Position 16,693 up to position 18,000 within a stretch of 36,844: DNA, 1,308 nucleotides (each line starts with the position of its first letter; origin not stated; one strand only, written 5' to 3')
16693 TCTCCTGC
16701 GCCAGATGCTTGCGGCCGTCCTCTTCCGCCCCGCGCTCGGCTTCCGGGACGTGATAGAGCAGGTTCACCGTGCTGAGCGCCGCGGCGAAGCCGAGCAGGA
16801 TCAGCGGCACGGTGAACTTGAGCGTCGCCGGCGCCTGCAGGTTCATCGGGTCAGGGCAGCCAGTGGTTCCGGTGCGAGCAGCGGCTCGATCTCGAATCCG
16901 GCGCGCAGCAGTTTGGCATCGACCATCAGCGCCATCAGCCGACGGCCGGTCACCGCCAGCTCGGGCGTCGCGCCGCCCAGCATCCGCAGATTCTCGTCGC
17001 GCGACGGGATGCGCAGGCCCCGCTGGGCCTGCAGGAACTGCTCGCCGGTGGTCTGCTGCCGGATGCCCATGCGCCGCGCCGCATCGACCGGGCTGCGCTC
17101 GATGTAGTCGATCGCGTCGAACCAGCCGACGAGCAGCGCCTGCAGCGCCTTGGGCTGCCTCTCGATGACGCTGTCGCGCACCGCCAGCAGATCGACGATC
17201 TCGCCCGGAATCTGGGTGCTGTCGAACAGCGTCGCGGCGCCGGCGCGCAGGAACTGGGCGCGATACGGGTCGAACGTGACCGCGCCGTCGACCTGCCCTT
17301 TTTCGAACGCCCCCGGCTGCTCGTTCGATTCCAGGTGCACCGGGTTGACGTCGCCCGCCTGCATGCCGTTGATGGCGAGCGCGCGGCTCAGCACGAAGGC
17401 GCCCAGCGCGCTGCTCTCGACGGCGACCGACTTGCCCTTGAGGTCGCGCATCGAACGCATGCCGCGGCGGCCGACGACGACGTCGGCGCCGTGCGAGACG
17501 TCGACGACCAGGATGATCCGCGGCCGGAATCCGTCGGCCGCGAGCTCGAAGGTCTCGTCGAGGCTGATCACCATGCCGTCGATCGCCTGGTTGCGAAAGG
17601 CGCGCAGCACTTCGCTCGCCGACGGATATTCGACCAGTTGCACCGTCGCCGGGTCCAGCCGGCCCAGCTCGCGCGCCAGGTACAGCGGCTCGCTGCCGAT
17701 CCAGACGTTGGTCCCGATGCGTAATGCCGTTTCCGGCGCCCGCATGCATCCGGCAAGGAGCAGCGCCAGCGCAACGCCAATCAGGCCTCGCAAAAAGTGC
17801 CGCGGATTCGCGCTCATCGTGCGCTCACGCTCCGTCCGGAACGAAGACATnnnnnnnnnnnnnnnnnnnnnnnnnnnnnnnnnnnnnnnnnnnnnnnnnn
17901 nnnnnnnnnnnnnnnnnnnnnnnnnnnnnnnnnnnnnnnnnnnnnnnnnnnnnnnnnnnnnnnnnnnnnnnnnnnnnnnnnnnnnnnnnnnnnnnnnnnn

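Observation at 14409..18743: Two outward-facing promoters of identical architecture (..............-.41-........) bracket the RR-SBP-kinase operon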

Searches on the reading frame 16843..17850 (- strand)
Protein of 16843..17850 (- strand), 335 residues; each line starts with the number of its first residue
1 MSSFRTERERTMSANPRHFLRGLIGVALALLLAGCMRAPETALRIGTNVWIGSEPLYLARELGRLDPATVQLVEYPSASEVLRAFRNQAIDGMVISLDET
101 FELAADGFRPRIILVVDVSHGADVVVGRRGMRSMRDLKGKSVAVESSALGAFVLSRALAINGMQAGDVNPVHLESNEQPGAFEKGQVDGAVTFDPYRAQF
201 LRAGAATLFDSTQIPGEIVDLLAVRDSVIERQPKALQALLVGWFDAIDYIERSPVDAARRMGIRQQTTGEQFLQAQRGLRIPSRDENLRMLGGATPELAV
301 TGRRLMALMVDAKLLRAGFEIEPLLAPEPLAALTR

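Call 9: search_protein_families(library=pfam, proteins=[window:16843-17850:-], max_evalue=0.01)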
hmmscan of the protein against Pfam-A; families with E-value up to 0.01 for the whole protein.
window:16843-17850:- (335 aa): 4 families
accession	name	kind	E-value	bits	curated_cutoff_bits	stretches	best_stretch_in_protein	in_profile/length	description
PF13379.11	NMT1_2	-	1.8e-23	84.1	24.7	1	38-254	3-240/252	NMT1-like family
PF09084.16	NMT1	-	4.2e-07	30.5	20.5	1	129-256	83-215/216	NMT1/THI5 like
PF12974.12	Phosphonate-bd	-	0.00053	19.9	27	1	57-241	22-214/242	ABC transporter, phosphonate, periplasmic substrate-binding protein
PF16868.10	NMT1_3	-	0.0018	18.4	27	1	111-194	83-168/289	NMT1-like family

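Call 11: find_homologous_proteins(query=window:16843-17850:-, max_evalue=1e-20)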
Query window:16843-17850:- (335 aa): 2384 proteins with E <= 1e-20 among 8000 candidates; the best 120 are listed.
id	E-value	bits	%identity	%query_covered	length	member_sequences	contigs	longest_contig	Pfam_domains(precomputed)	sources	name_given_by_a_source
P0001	1.1e-203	693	100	97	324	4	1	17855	PF13379.12,PF09084.17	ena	-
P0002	1.4e-182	624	91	95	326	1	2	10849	PF13379.12,PF09084.17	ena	-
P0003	3.2e-170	583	83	98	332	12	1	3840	PF13379.12,PF09084.17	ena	-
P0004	7.4e-170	582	87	93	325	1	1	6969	PF13379.12,PF09084.17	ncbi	ncbi:MAG: ABC transporter substrate-binding protein [Casimicrobiaceae bacterium]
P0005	7.6e-170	582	86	95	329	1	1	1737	PF13379.12,PF09084.17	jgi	jgi:NitT/TauT family transport system substrate-binding protein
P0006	9.6e-170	582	87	93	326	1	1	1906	PF13379.12,PF09084.17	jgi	jgi:NitT/TauT family transport system substrate-binding protein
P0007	1.2e-169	581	85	96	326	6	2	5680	PF13379.12,PF09084.17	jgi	jgi:NitT/TauT family transport system substrate-binding protein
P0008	1.3e-169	581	87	93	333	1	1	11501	PF13379.12,PF09084.17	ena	-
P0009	3.3e-169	580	85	95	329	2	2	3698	PF13379.12,PF09084.17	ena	-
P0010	9.1e-169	578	86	95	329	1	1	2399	PF13379.12,PF09084.17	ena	-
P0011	1.0e-168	578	87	90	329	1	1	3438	PF13379.12,PF09084.17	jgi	jgi:NitT/TauT family transport system substrate-binding protein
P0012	1.0e-168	578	86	90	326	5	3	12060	PF13379.12,PF09084.17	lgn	-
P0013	1.2e-168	578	87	90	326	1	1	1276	PF13379.12,PF09084.17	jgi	-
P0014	4.9e-168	576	83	98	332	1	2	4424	PF13379.12,PF09084.17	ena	-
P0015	6.7e-168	576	86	90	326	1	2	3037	PF13379.12,PF09084.17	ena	-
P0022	5.5e-167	573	85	94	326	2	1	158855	PF13379.12,PF09084.17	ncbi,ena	-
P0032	1.9e-166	571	83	95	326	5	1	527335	PF13379.12,PF09084.17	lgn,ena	-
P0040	3.7e-166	570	82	97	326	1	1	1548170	PF13379.12,PF09084.17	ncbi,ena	-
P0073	3.2e-165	567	85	95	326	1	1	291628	PF13379.12,PF09084.17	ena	-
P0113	3.3e-164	563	84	90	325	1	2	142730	PF13379.12,PF09084.17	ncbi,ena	-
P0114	3.4e-164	563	85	90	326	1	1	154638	PF13379.12,PF09084.17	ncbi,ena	-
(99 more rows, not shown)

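Call 12: find_encoding_contigs(protein=P0040, flank=7000, max_places=2)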
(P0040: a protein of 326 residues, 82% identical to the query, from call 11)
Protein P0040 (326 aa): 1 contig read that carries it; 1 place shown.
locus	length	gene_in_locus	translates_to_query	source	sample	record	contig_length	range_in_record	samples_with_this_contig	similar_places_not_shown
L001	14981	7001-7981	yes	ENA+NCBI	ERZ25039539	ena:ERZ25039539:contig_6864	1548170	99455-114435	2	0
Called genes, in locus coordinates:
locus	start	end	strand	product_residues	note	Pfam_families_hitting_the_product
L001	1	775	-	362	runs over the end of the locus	PF00892:EamA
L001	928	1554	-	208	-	-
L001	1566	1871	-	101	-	-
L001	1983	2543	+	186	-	-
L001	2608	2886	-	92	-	-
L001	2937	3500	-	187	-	PF00583:Acetyltransf_1 (weak)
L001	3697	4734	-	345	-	PF08240:ADH_N, PF00107:ADH_zinc_N, PF13602:ADH_zinc_N_2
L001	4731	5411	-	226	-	-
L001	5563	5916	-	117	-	-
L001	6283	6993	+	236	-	PF00072:Response_reg, PF00486:Trans_reg_C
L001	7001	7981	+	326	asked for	PF13379:NMT1_2, PF09084:NMT1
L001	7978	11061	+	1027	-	PF00672:HAMP, PF00989:PAS, PF08448:PAS_4, PF13426:PAS_9, PF13426:PAS_9, PF00512:HisKA, PF02518:HATPase_c, PF00072:Response_reg, +5 more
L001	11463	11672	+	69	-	-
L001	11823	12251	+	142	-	PF04828:GFA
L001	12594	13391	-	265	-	PF00149:Metallophos, PF12850:Metallophos_2 (weak)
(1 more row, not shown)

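Call 13: find_encoding_contigs(protein=P0032, flank=7000, max_places=2)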
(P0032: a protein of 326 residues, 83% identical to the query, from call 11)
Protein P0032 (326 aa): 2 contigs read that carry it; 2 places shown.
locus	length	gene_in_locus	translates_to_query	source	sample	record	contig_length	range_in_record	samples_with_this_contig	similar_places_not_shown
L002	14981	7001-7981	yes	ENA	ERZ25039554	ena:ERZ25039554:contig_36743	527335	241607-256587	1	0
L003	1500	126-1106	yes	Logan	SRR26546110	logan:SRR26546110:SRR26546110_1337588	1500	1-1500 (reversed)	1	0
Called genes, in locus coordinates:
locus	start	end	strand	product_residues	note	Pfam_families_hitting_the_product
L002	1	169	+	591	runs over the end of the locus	PF01558:POR, PF01855:POR_N, PF17147:PFOR_II (weak)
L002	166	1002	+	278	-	PF02775:TPP_enzyme_C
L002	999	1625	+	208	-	PF02915:Rubrerythrin (weak)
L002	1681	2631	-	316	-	PF13489:Methyltransf_23, PF01209:Ubie_methyltran, PF13847:Methyltransf_31, PF08241:Methyltransf_11, PF08242:Methyltransf_12, PF13649:Methyltransf_25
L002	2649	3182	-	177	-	PF06568:YjiS-like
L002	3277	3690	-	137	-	-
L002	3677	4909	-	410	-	PF00561:Abhydrolase_1 (faint), PF12146:Hydrolase_4, PF12697:Abhydrolase_6 (weak)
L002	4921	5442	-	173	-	PF00583:Acetyltransf_1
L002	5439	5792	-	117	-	-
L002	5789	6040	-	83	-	-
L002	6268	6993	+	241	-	PF00072:Response_reg, PF00486:Trans_reg_C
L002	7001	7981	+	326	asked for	PF13379:NMT1_2, PF09084:NMT1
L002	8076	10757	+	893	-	PF00672:HAMP, PF00989:PAS, PF13188:PAS_8, PF13426:PAS_9, PF00989:PAS, PF13426:PAS_9, PF00512:HisKA, PF02518:HATPase_c, +3 more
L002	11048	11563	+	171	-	-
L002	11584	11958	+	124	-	-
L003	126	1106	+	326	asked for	PF13379:NMT1_2, PF09084:NMT1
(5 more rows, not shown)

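Call 14: find_encoding_contigs(protein=P0073, flank=7000, max_places=2)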
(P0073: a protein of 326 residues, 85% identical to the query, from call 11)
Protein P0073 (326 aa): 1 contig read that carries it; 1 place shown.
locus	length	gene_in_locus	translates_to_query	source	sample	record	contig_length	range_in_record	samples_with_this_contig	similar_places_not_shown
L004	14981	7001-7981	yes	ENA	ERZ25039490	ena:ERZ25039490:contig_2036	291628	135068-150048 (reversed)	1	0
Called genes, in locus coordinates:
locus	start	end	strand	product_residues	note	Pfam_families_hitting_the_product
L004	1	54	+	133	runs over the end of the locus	PF20337:DUF6632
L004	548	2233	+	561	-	PF01266:DAO (faint), PF01946:Thi4 (faint), PF00890:FAD_binding_2 (weak), PF07992:Pyr_redox_2, PF12831:FAD_oxidored (weak), PF13450:NAD_binding_8 (weak), PF13738:Pyr_redox_3, PF00070:Pyr_redox (weak), +1 more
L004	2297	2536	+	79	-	-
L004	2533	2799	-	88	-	-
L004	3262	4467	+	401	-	PF07819:PGAP1 (faint), PF00561:Abhydrolase_1, PF00975:Thioesterase (weak), PF12697:Abhydrolase_6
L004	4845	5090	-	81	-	-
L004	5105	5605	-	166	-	PF13302:Acetyltransf_3 (weak), PF00583:Acetyltransf_1, PF13508:Acetyltransf_7 (weak)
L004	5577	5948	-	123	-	-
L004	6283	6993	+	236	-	PF00072:Response_reg, PF00486:Trans_reg_C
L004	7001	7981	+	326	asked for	PF13379:NMT1_2, PF09084:NMT1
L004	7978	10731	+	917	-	PF00672:HAMP, PF00989:PAS, PF08448:PAS_4 (weak), PF13188:PAS_8, PF13426:PAS_9, PF00512:HisKA, PF02518:HATPase_c, PF00072:Response_reg, +4 more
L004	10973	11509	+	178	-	PF06906:DUF1272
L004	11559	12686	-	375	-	PF03702:AnmK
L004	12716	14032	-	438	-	PF22310:NMB0315_dom_I, PF01551:Peptidase_M23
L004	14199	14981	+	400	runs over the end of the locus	PF00579:tRNA-synt_1b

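Call 16: find_encoding_contigs(protein=P0022, flank=7000, max_places=2)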
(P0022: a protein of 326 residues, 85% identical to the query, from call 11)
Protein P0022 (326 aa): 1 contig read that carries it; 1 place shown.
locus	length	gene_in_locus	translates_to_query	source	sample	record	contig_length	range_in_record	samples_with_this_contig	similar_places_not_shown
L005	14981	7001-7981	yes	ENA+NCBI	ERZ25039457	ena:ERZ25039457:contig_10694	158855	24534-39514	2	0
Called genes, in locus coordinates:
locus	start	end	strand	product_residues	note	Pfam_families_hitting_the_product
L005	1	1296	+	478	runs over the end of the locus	PF00171:Aldedh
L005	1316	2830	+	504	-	PF00501:AMP-binding, PF13193:AMP-binding_C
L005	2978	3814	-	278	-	PF01209:Ubie_methyltran, PF13489:Methyltransf_23, PF13847:Methyltransf_31, PF08241:Methyltransf_11, PF08242:Methyltransf_12, PF13649:Methyltransf_25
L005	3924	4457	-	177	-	PF06568:YjiS-like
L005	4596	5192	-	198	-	PF00583:Acetyltransf_1, PF13302:Acetyltransf_3 (weak), PF13508:Acetyltransf_7 (weak)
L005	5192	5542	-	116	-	-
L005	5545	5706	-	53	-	-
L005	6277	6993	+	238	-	PF00072:Response_reg, PF00486:Trans_reg_C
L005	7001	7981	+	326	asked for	PF13379:NMT1_2, PF09084:NMT1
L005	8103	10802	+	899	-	PF00672:HAMP, PF00989:PAS, PF13188:PAS_8, PF08448:PAS_4 (weak), PF13426:PAS_9, PF00512:HisKA, PF02518:HATPase_c, PF00072:Response_reg, +1 more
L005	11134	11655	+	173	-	-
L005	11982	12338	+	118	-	-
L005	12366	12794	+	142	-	PF04828:GFA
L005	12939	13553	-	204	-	PF02798:GST_N, PF13417:GST_N_3, PF13409:GST_N_2, PF00043:GST_C (weak), PF13410:GST_C_2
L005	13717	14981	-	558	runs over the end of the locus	PF02538:Hydantoinase_B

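Call 17: find_encoding_contigs(protein=P0114, flank=7000, max_places=2)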
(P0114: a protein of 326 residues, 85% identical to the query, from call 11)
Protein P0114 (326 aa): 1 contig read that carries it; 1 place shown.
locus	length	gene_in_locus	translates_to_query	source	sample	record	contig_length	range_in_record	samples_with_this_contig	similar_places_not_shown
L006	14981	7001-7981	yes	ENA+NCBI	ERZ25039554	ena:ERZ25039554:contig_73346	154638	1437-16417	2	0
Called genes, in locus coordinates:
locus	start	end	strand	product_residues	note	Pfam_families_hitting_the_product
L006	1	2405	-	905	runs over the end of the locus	PF00989:PAS, PF08448:PAS_4, PF13426:PAS_9, PF00989:PAS, PF08448:PAS_4, PF13426:PAS_9, PF00989:PAS, PF08448:PAS_4, +7 more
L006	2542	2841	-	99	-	PF00486:Trans_reg_C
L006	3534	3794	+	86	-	-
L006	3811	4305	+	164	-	-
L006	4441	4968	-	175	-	PF06568:YjiS-like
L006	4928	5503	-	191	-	-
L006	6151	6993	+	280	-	PF00072:Response_reg, PF00486:Trans_reg_C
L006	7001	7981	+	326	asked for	PF13379:NMT1_2, PF09084:NMT1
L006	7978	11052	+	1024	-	PF00672:HAMP, PF08448:PAS_4, PF00989:PAS, PF13188:PAS_8, PF13426:PAS_9, PF13426:PAS_9, PF00512:HisKA, PF02518:HATPase_c, +7 more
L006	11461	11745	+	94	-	-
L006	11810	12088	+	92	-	-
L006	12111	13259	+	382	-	PF01565:FAD_binding_4, PF08031:BBE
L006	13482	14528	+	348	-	PF13428:TPR_14 (faint)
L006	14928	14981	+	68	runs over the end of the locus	-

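Call 18: find_encoding_contigs(protein=P0113, flank=7000, max_places=2)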
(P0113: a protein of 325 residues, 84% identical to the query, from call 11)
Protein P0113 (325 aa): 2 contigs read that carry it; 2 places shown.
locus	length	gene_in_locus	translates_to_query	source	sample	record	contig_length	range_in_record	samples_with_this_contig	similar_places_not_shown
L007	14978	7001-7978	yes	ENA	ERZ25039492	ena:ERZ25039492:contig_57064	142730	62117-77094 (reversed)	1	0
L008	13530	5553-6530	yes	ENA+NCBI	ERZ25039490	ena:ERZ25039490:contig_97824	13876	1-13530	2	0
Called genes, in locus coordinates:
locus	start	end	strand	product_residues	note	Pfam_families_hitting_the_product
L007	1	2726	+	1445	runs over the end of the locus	PF04997:RNA_pol_Rpb1_1, PF00623:RNA_pol_Rpb1_2, PF04983:RNA_pol_Rpb1_3, PF05000:RNA_pol_Rpb1_4, PF04998:RNA_pol_Rpb1_5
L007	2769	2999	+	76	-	PF04014:MazE_antitoxin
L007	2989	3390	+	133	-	PF01850:PIN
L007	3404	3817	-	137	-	PF04314:LpqE-like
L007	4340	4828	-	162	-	PF06568:YjiS-like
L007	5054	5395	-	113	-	PF00583:Acetyltransf_1, PF13302:Acetyltransf_3 (weak), PF13508:Acetyltransf_7 (weak)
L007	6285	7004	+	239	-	PF00072:Response_reg, PF00486:Trans_reg_C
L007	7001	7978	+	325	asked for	PF13379:NMT1_2, PF09084:NMT1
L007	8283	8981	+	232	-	-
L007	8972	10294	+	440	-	PF00512:HisKA, PF02518:HATPase_c, PF00072:Response_reg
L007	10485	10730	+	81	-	-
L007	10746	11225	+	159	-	PF04828:GFA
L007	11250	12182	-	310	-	PF00126:HTH_1, PF03466:LysR_substrate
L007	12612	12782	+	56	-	PF12086:DUF3563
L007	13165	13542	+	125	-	PF00164:Ribosom_S12_S23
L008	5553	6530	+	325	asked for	PF13379:NMT1_2, PF09084:NMT1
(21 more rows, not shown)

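Call 30: find_related_loci(query=A3, collection=metagenome_contigs, flank=5000)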
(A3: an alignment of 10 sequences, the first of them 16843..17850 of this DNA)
Query A3 (335 aa) in metagenome_contigs; peptide patterns used: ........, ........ (x = any residue, [..] = any of these).
600 stretches matched a pattern (row limit reached: there are more); 417 encode a relative of the query (tblastn E <= 1e-3); the best 80 are kept; 80 distinct loci.
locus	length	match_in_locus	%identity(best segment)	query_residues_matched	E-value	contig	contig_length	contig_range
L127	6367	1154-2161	82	2-335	0e+0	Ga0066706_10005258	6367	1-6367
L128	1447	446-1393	85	20-335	0e+0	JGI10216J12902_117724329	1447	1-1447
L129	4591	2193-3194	81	4-335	2e-180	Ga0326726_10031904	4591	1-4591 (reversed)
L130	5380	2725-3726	81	2-333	3e-178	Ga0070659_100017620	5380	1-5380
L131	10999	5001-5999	81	5-335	5e-175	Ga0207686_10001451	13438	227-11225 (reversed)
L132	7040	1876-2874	81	5-335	9e-176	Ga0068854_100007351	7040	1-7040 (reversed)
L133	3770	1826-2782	83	17-335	0e+0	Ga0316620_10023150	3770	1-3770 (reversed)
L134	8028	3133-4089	83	17-335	1e-174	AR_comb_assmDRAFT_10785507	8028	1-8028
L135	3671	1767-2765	78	1-333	0e+0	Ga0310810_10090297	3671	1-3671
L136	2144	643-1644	80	2-333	0e+0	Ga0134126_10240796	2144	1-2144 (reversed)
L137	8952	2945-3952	81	2-335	6e-174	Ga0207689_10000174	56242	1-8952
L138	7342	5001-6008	81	2-335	6e-174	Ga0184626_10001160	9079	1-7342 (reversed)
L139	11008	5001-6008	81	2-335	6e-174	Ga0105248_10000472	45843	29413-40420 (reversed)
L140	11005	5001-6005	80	3-335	9e-174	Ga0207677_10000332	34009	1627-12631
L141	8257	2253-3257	80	3-335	9e-174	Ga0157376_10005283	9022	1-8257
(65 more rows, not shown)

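Call 35: search_dna_similar(query=window:16843-17850:-, collection=plasmids, mode=protein, max_evalue=1e-30, max_rows=15)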
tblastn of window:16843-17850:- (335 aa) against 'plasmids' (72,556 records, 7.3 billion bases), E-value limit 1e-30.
No match.
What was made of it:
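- Tried and rejected: Plasmid collection: a search with the binding protein gave no match (call 35), so no annotated copy of the Aromatoleum plasmid was available.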

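Call 45: search_solved_structures(query=window:16843-17850:-, max_evalue=0.01)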
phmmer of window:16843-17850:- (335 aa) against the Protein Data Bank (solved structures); distinct sequences matched with E-value up to 0.01: 4.
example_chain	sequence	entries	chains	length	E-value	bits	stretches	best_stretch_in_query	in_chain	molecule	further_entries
2x26_A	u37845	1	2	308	1.1e-10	44.4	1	42-254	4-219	PERIPLASMIC ALIPHATIC SULPHONATES-BINDING PROTEIN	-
3e4r_A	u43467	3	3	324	4.8e-10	42.3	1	38-209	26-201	Nitrate transport protein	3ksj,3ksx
6ssy_A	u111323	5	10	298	2.1e-06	30.3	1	66-247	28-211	Taurine-binding periplasmic protein | Taurine ABC transporter substrate-binding protein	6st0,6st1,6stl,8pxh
3uif_A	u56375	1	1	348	0.0013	21.2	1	124-252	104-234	Sulfonate ABC transporter, periplasmic sulfonate-binding protein SsuA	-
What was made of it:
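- Tried and rejected: The binding protein gave distant sulfonate, nitrate and taurine binders (call 45), so no ligand can be inferred.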

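Call 46: search_protein_families(library=ncbifam, proteins=[window:16843-17850:-], max_evalue=0.001)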
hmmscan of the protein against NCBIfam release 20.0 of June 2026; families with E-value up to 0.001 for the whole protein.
window:16843-17850:- (335 aa): 7 families
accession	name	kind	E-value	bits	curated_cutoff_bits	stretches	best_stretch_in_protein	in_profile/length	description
TIGR01728.1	SsuA_fam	subfamily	9.3e-33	113.7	163.5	1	43-259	1-225/290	aliphatic sulfonate ABC transporter substrate-binding protein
TIGR03427.1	ABC_peri_uca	equivalog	3.8e-24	85.4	333.9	1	79-258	46-226/328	putative urea ABC transporter substrate-binding protein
NF008588.0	PRK11553.1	subfamily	9.5e-12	44.5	299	1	41-218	27-209/319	aliphatic sulfonate ABC transporter substrate-binding protein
TIGR01729.1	taurine_ABC_bnd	equivalog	2.2e-11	43.7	304.25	1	68-247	27-210/300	taurine ABC transporter substrate-binding protein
NF008553.0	PRK11480.1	equivalog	1.2e-06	27.9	490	1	68-246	51-231/320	taurine ABC transporter substrate-binding protein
TIGR02122.1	TRAP_TAXI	subfamily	5.2e-06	25.5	84.35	1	129-192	131-196/320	TAXI family TRAP transporter solute-binding subunit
NF040735.1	SBP_SaoX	equivalog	0.00022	20.5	300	1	118-259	78-227/330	ABC transporter substrate-binding subunit SaoX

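Call 53: search_protein_families(library=pfam, alignment_id=A4, max_evalue=0.0001)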
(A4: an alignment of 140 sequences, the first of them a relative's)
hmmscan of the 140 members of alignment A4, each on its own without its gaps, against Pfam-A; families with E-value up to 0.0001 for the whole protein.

A. member 1, L001:2940-3500:- (187 aa): 3 families
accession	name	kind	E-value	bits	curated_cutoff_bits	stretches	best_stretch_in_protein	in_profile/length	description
PF00583.31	Acetyltransf_1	-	2e-07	31.7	20.7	1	61-147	23-116/116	Acetyltransferase (GNAT) family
PF13302.13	Acetyltransf_3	-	5.2e-05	24.4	25.4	1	20-147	4-137/138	Acetyltransferase (GNAT) domain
PF13508.13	Acetyltransf_7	-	5.6e-05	23.9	27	0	70-123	5-61/84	Acetyltransferase (GNAT) domain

B. families by the number of members that match (of 140 scanned): 44 families (the first 25 are shown)
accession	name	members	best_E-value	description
PF06568.16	DUF1127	15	1.9e-11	Domain of unknown function (DUF1127)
PF12146.15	Hydrolase_4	15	1.3e-09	Serine aminopeptidase, S33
PF12697.13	Abhydrolase_6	14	4.4e-26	Alpha/beta hydrolase family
PF00561.26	Abhydrolase_1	14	3.5e-24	alpha/beta hydrolase fold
PF04828.22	GFA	10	4.5e-20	Glutathione-dependent formaldehyde-activating enzyme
PF00583.31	Acetyltransf_1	8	4.7e-09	Acetyltransferase (GNAT) family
PF00975.26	Thioesterase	8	4.3e-07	Thioesterase domain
PF07819.20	PGAP1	7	6.3e-07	PGAP1-like alpha/beta domain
PF08241.18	Methyltransf_11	6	2.9e-23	Methyltransferase domain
PF13649.12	Methyltransf_25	6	5.2e-23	Methyltransferase domain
PF13847.12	Methyltransf_31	6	9.9e-17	Methyltransferase domain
PF01209.24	Ubie_methyltran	6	1.2e-16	ubiE/COQ5 methyltransferase family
PF08242.18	Methyltransf_12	6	2.6e-11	Methyltransferase domain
PF13508.13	Acetyltransf_7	6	1.3e-05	Acetyltransferase (GNAT) domain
PF11937.13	DUF3455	5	1.1e-34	Protein of unknown function (DUF3455)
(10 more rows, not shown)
